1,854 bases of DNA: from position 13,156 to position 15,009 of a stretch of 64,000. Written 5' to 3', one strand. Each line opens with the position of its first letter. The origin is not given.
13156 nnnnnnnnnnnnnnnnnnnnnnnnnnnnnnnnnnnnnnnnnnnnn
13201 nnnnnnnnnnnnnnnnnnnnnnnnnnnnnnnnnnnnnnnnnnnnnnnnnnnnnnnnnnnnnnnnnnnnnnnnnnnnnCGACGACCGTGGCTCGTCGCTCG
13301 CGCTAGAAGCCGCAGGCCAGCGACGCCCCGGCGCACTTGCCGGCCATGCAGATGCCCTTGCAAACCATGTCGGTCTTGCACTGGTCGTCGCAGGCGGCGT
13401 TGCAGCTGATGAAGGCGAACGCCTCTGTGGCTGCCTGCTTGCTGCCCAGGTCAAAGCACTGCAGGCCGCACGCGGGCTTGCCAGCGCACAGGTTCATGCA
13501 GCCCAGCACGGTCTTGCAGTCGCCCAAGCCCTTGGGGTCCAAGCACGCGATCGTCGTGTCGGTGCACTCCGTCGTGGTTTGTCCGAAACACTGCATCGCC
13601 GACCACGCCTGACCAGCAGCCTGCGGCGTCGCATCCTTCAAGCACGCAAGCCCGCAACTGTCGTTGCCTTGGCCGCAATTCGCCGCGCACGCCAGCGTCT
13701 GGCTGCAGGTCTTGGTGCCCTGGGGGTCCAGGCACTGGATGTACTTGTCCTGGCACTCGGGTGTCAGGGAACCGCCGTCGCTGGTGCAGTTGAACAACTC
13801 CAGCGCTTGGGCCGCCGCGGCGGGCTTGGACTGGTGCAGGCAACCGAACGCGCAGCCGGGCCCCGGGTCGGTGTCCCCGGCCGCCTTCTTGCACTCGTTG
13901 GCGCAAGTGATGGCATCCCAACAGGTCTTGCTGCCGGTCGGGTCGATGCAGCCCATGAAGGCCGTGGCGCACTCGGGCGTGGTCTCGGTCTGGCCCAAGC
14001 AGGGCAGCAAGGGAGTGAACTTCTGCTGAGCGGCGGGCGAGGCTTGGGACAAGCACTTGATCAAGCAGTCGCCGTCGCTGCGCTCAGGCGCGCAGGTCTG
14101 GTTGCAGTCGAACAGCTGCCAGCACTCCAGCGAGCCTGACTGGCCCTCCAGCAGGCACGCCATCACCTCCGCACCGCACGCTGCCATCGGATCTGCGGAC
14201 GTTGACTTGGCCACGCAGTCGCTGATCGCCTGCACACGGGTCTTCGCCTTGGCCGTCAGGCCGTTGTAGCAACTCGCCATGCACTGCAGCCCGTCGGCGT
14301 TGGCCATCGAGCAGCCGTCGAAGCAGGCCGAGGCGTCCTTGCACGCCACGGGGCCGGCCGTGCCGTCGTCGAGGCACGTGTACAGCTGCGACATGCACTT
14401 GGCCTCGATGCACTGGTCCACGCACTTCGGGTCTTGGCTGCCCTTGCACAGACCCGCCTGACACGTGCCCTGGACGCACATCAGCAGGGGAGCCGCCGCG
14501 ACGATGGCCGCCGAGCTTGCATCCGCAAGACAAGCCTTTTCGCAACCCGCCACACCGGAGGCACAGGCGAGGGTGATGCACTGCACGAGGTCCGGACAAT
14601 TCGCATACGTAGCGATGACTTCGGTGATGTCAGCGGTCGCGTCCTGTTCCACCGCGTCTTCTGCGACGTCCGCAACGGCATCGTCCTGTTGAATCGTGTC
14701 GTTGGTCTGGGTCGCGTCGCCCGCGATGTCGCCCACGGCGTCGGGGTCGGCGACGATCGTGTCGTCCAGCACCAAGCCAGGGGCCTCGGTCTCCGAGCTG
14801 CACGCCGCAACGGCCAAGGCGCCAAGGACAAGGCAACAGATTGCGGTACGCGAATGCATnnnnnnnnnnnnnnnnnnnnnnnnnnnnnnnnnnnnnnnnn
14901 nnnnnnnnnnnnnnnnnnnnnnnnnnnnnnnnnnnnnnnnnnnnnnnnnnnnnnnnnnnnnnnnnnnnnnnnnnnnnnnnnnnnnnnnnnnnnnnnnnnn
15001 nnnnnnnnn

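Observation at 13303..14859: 8-cysteine ~70-aa tandem repeat (six copies) in a lipoprotein, not assignable to a named family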

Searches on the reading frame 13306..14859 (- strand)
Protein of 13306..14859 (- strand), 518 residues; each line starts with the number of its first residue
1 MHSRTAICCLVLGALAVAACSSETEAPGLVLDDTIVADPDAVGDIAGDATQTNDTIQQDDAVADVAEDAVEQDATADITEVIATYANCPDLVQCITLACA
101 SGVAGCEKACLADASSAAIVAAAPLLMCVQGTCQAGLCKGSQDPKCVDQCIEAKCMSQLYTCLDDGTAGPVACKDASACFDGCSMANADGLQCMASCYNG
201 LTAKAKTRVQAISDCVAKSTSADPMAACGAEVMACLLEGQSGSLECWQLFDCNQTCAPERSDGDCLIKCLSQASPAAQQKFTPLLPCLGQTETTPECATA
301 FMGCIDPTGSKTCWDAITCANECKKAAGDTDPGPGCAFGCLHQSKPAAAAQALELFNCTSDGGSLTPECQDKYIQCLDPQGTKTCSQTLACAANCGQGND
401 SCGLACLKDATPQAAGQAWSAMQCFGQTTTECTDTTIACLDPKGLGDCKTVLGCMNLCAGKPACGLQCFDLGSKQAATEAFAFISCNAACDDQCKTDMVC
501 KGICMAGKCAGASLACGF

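Call 6: search_protein_families(library=pfam, proteins=[window:13306-14859:-], max_evalue=10)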
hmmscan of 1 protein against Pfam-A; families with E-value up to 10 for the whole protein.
window:13306-14859:- (518 aa): 1 family
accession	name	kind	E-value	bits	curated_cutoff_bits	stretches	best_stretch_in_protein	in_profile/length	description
PF07956.16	DUF1690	-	0.34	11.8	29.7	1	219-249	101-131/139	Protein of Unknown function (DUF1690)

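Call 7: search_protein_families(library=ncbifam, proteins=[window:13306-14859:-], max_evalue=10)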
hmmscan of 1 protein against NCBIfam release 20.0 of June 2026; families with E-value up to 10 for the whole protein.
window:13306-14859:- (518 aa): 0 families

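Call 9: find_homologous_proteins(query=window:13306-14859:-, max_evalue=0.001)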
Query window:13306-14859:- (518 aa): 2 proteins with E <= 0.001 among 8000 candidates.
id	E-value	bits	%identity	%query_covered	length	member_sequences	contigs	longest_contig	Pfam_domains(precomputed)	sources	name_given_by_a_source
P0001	0.0e+0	1115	97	100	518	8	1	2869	-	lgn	-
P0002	2.3e-17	81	32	49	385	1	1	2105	-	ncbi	-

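Call 13: find_encoding_contigs(protein=P0002, flank=10000)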
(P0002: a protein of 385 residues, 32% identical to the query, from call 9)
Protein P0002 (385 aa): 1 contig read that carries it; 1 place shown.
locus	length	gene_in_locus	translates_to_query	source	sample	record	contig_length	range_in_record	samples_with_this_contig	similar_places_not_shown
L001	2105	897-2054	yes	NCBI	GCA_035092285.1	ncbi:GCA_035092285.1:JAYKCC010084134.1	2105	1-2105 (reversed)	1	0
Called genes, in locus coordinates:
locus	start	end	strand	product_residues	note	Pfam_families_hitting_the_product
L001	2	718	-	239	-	?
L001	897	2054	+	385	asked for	-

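Call 15: find_encoding_contigs(protein=P0001, flank=10000)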
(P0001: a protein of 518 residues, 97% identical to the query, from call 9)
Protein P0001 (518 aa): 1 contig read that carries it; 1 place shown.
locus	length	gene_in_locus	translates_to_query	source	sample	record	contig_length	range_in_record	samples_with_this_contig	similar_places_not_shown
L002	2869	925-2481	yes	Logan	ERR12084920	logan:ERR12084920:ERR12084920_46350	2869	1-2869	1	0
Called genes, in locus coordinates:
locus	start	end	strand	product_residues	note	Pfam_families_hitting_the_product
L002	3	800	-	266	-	?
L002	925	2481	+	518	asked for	-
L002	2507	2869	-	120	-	?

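Call 18: search_solved_structures(query=window:13306-14859:-, max_evalue=10)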
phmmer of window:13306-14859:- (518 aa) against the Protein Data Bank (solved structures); distinct sequences matched with E-value up to 10: 1.
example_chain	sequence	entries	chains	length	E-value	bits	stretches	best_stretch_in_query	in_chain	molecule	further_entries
9hyu_d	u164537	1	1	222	1.6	10.8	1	277-324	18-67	Plastid light harvesting protein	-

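Call 21: search_protein_representatives(protein=window:13306-14859:-)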
Query: 518 residues. Proteins with E-value up to 0.001 (for the whole library): 101; up to 1e-10: 69; up to 1e-30: 30. The best 101 are listed.
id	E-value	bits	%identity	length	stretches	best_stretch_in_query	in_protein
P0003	6.1e-151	520.4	99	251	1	1-250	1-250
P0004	1.8e-79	284.6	39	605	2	16-464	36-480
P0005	9.6e-72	259.0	36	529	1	15-516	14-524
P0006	1.3e-62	228.9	39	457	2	6-407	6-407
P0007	1.2e-60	222.5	34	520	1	13-516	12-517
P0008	9.3e-57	209.6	36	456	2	148-349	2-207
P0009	2.7e-53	198.1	38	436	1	50-439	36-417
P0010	1.4e-51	192.5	33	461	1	13-454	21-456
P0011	4.7e-51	190.8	36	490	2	6-359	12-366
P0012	1.7e-46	175.7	33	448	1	12-454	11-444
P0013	2.5e-45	171.9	33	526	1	19-516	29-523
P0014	4.0e-44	167.9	37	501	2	4-361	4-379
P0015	5.3e-44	167.5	35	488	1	6-451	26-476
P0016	1.7e-42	162.5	34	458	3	13-325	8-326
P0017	1.1e-41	159.8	32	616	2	6-399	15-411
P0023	3.7e-35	138.3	37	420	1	27-375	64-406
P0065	5.2e-14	68.5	31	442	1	37-359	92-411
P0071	2.8e-11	59.5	29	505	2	35-281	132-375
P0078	2.5e-09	53.1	33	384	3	188-398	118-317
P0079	3.9e-09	52.4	30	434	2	49-179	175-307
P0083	1.8e-07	47.0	29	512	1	25-297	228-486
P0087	3.1e-06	42.9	29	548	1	58-359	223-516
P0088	4.5e-06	42.3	36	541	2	100-297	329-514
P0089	8.2e-06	41.5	31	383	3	239-427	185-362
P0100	3.2e-04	36.2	35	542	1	337-449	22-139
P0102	5.4e-04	35.5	32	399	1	227-428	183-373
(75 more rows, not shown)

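Call 29: find_related_loci(query=window:13306-14859:-, collection=genome_contigs, flank=10000)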
Query window:13306-14859:- (518 aa) in genome_contigs; peptide patterns used: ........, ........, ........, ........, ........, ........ (x = any residue, [..] = any of these).
15 stretches matched a pattern; 3 encode a relative of the query (tblastn E <= 1e-3); 2 distinct loci.
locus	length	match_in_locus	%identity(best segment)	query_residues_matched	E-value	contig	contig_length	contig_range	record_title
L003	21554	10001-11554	96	1-518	0e+0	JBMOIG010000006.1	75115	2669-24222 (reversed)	MAG: Myxococcota bacterium isolate Deming_bin.407 contig492, whole genome shotgun sequence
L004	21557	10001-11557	90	1-518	0e+0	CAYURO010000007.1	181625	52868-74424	MAG TPA_asm: uncultured Enterobacteriaceae bacterium isolate SRP272421_co4_693 genome assembly, contig: NODE_39_length_1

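Call 32: find_encoding_contigs(protein=P0005, flank=10000, max_places=4)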
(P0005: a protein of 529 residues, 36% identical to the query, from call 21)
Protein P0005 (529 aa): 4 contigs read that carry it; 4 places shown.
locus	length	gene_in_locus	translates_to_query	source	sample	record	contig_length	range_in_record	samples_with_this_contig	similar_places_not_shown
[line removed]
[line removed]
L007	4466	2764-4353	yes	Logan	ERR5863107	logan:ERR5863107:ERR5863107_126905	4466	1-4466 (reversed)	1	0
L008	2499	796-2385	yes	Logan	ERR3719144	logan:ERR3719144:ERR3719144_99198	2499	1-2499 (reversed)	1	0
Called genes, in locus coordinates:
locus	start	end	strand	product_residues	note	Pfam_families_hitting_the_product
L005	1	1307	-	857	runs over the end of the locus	PF00270:DEAD, PF04851:ResIII (weak), PF22527:DEXQc_Suv3, PF00271:Helicase_C (weak), PF12029:DUF3516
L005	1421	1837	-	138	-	PF01797:Y1_Tnp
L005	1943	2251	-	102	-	-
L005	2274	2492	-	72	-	PF15919:HicB_lk_antitox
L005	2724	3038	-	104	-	PF01909:NTP_transf_2, PF18765:Polbeta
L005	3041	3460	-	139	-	PF08780:NTase_sub_bind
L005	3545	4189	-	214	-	PF00075:RNase_H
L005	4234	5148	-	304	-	PF16554:OAM_dimer, PF02310:B12-binding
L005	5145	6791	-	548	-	PF09043:Lys-AminoMut_A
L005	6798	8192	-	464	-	PF02233:PNTB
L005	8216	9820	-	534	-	PF05222:AlaDh_PNT_N, PF01262:AlaDh_PNT_C, PF12769:PNTB_4TM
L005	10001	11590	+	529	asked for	-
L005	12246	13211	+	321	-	PF04055:Radical_SAM, PF06968:BATS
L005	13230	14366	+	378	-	PF00155:Aminotran_1_2, PF01053:Cys_Met_Meta_PP (weak)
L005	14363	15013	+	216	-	PF13500:AAA_26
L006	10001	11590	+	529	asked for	-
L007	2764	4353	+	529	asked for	-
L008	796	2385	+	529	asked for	-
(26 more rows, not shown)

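Call 33: predict_structure(alignment_id=A1)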
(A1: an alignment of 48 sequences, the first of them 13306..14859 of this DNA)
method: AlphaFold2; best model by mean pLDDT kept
length: 518 residues; sequences in the alignment: 48
mean_pLDDT: 79.7   pTM: 0.65
mean pLDDT of the five models: 79.7, 78.5, 76.4, 76.0, 76.0
residues with pLDDT >= 90: 259; 70-90: 113; 50-70: 76; < 50: 70
segments of 3 or more residues with pLDDT < 50: 1-3, 15-58, 64-72, 501-503
pLDDT, mean of each block of 10 residues (from residue 1): 49 45 37 37 38 43 47 57 94 93 90 97 96 94 91 95 97 95 92 97 97 96 91 93 96 84 88 96 90 92 97 95 88 88 97 88 77 94 92 84 92 91 68 54 59 77 77 71 63 61 53 68
secondary structure, 60 per line:
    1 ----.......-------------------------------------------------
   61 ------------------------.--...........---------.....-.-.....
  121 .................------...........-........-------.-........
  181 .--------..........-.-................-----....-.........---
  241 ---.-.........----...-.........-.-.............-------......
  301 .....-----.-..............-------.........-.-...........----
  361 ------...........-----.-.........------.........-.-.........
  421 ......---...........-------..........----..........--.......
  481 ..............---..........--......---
elements in order: H5-11 H88-98 H108-112 H116-137 H144-154 H156-163 H173-181 H190-199 H203-218 H224-227 H229-237 H246-254 H263-271 H275-287 H295-305 H313-326 H334-342 H346-356 H367-377 H385-393 H400-408 H412-426 H430-440 H448-457 H462-471 H474-494 H498-507 H510-515

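Call 36: find_encoding_contigs(protein=P0004, flank=8000, max_places=2)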
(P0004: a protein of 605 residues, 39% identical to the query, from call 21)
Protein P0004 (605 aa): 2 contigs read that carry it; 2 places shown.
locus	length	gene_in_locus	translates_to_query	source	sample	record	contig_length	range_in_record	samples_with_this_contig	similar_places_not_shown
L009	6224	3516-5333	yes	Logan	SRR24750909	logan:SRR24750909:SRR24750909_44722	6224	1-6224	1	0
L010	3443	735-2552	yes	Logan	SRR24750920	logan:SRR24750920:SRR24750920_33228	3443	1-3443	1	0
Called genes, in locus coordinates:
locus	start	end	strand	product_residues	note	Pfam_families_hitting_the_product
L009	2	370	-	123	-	?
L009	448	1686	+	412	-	PF07690:MFS_1, PF13000:Acatn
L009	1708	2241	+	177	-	PF12802:MarR_2 (weak)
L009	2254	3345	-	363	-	PF00850:Hist_deacetyl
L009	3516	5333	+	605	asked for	-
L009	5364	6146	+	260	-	PF00198:2-oxoacid_dh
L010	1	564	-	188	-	?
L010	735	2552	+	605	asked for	-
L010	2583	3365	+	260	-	PF00198:2-oxoacid_dh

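Call 37: find_encoding_contigs(protein=P0007, flank=8000, max_places=2)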
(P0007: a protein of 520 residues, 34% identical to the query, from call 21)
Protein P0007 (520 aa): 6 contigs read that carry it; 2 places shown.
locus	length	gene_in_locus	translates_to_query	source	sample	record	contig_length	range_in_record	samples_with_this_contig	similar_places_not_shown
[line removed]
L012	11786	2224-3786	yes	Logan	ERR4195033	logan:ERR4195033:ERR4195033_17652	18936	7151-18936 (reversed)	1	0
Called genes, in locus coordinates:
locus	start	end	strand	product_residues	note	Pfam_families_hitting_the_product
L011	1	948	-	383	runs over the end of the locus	-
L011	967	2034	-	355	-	PF13624:SurA_N_3, PF13623:SurA_N_2, PF13145:Rotamase_2, PF13616:Rotamase_3, PF00639:Rotamase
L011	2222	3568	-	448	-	-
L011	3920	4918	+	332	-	PF13191:AAA_16 (weak), PF00005:ABC_tran, PF13304:AAA_21 (weak)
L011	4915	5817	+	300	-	PF18075:FtsX_ECD, PF02687:FtsX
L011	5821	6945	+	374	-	PF01551:Peptidase_M23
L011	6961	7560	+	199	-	PF13239:2TM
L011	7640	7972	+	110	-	PF21173:DksA-like_N, PF01258:zf-dskA_traR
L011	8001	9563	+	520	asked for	-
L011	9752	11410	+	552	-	PF05222:AlaDh_PNT_N, PF01262:AlaDh_PNT_C, PF12769:PNTB_4TM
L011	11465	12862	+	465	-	PF02233:PNTB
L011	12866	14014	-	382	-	PF00248:Aldo_ket_red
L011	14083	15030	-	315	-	PF00586:AIRS, PF02769:AIRS_C (faint)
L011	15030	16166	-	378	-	PF00226:DnaJ, PF00684:DnaJ_CXXCXGXG (weak), PF01556:DnaJ_C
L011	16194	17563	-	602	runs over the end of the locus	PF00012:HSP70, PF06723:MreB_Mbl, PF02782:FGGY_C (faint)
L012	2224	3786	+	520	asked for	-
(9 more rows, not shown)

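Call 40: search_protein_families(library=pfam, alignment_id=A1, max_evalue=0.01)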
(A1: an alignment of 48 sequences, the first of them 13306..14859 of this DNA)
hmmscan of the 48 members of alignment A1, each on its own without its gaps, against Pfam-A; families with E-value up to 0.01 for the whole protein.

A. member 1, window:13306-14859:- (518 aa): 0 families

B. families by the number of members that match (of 48 scanned): 0 families

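Call 42: search_protein_families(library=ncbifam, alignment_id=A1, max_evalue=0.01)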
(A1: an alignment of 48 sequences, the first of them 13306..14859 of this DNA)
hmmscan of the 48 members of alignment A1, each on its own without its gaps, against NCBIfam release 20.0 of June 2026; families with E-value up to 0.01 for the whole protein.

A. member 1, window:13306-14859:- (518 aa): 0 families

B. families by the number of members that match (of 48 scanned): 2 families
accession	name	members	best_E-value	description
NF037948.1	signal_int_SinM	2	0.001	signal integration modulator SinM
NF033216.1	lipo_YgdI_YgdR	1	0.0051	YgdI/YgdR family lipoprotein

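Call 43: search_solved_structures(query=A1, max_evalue=10)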
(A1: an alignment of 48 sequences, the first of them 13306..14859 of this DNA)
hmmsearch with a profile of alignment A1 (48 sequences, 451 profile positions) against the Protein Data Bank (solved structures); distinct sequences matched with E-value up to 10: 1.
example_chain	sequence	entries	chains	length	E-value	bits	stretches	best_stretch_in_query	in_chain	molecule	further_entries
7q21_L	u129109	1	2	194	3.8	9.5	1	7-76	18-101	Uncharacterized protein Cgl2664/cg2949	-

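Call 47: fold_search(model_id=the predicted structure, library=pdb)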
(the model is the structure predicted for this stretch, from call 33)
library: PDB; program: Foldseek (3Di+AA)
matches with E <= 10: 97; with E <= 0.001: 0
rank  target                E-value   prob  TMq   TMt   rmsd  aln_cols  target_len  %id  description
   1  7bp3_A                1.9e+00  0.06  0.10  0.12  28.9       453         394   11  Cryo-EM structure of the human MCT2 (released 2020-06-03)
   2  8qv5_A                2.3e+00  0.04  0.10  0.11  26.4       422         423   10  Structure of human SPNS2 in LMNG (released 2025-02-19)
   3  5nx4_A                2.7e+00  0.04  0.08  0.12  26.5       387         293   10  Crystal structure of Linalool/Nerolidol synthase from Streptomyces clavuligerus (released 2017-09-20)
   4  9qu4                  3.0e+00  0.03  0.09  0.10  27.9       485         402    9  Cryo-EM structure of the inward-open choline-bound state of choline/ethanolamine transporter FLVCR2 (released 2025-06-11)
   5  9pcb                  3.0e+00  0.03  0.08  0.09  22.1       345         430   11  Structure of Synaptic Vesicle Protein 2A Bound to UCB-J (released 2025-09-10)
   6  7b9f_X                3.1e+00  0.06  0.10  0.11  20.8       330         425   12  Structure of the mycobacterial ESX-5 Type VII Secretion System hexameric pore complex (released 2021-07-07)
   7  3w3z_A                3.4e+00  0.07  0.16  0.11  16.6       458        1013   10  Crystal structure of Kap121p bound to RanGTP (released 2013-04-10)
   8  8zb0_A                3.7e+00  0.04  0.06  0.09  22.9       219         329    9  Cryo-EM structure of human ZnT1 (released 2025-03-12)
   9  8jhr                  3.7e+00  0.03  0.10  0.12  28.1       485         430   10  Cryo-EM structure of human S1P transporter SPNS2 bound with an inhibitor 16d (released 2024-01-10)
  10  3o7p                  3.8e+00  0.03  0.10  0.12  26.1       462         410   11  Crystal structure of the E.coli Fucose:proton symporter, FucP (N162A) (released 2010-09-15)
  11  6c9w_A                3.8e+00  0.02  0.07  0.09  27.7       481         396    8  Crystal Structure of a ligand bound LacY/Nanobody Complex (released 2018-08-15)
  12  9kdg_A                4.1e+00  0.02  0.10  0.08  37.6       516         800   11  CryoEM structure of Calcineurin-fusion Human endothelin receptor type-B in the ligand-free form (released 2025-05-07)
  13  7wgh                  4.3e+00  0.04  0.11  0.14  22.5       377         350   10  Crystal structure of AflSQS from Aspergillus flavus in complex with FSPP (released 2022-11-09)
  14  8zyv_G                4.7e+00  0.03  0.07  0.13  26.2       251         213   11  Bacterial flagellar sodium-driven stator PomA5PomB2 with 100 mM NaCl (released 2025-01-01)
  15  6w2s_2                5.0e+00  0.03  0.11  0.11  23.0       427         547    7  Structure of the Cricket Paralysis Virus 5-UTR IRES (CrPV 5-UTR-IRES) bound to the small ribosomal subunit in the open (released 2020-04-22)
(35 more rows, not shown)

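Call 49: find_encoding_contigs(protein=P0013, flank=6000, max_places=1)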
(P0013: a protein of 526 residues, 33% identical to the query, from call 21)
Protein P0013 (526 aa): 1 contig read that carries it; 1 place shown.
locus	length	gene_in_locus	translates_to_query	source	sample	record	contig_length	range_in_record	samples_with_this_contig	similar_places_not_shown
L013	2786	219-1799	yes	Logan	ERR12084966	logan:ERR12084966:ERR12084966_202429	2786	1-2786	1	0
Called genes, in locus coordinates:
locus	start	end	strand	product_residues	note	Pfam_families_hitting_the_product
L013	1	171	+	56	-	?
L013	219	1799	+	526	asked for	-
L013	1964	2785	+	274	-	?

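Call 50: find_encoding_contigs(protein=P0017, flank=6000, max_places=1)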
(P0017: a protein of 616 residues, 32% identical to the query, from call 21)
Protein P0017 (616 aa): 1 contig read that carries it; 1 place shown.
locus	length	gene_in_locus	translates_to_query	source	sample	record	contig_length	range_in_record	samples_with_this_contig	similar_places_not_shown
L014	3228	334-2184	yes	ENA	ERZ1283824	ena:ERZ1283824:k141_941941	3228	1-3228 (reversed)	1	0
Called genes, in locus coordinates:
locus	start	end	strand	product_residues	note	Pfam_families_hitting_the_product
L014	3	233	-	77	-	?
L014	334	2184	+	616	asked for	-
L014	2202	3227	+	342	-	?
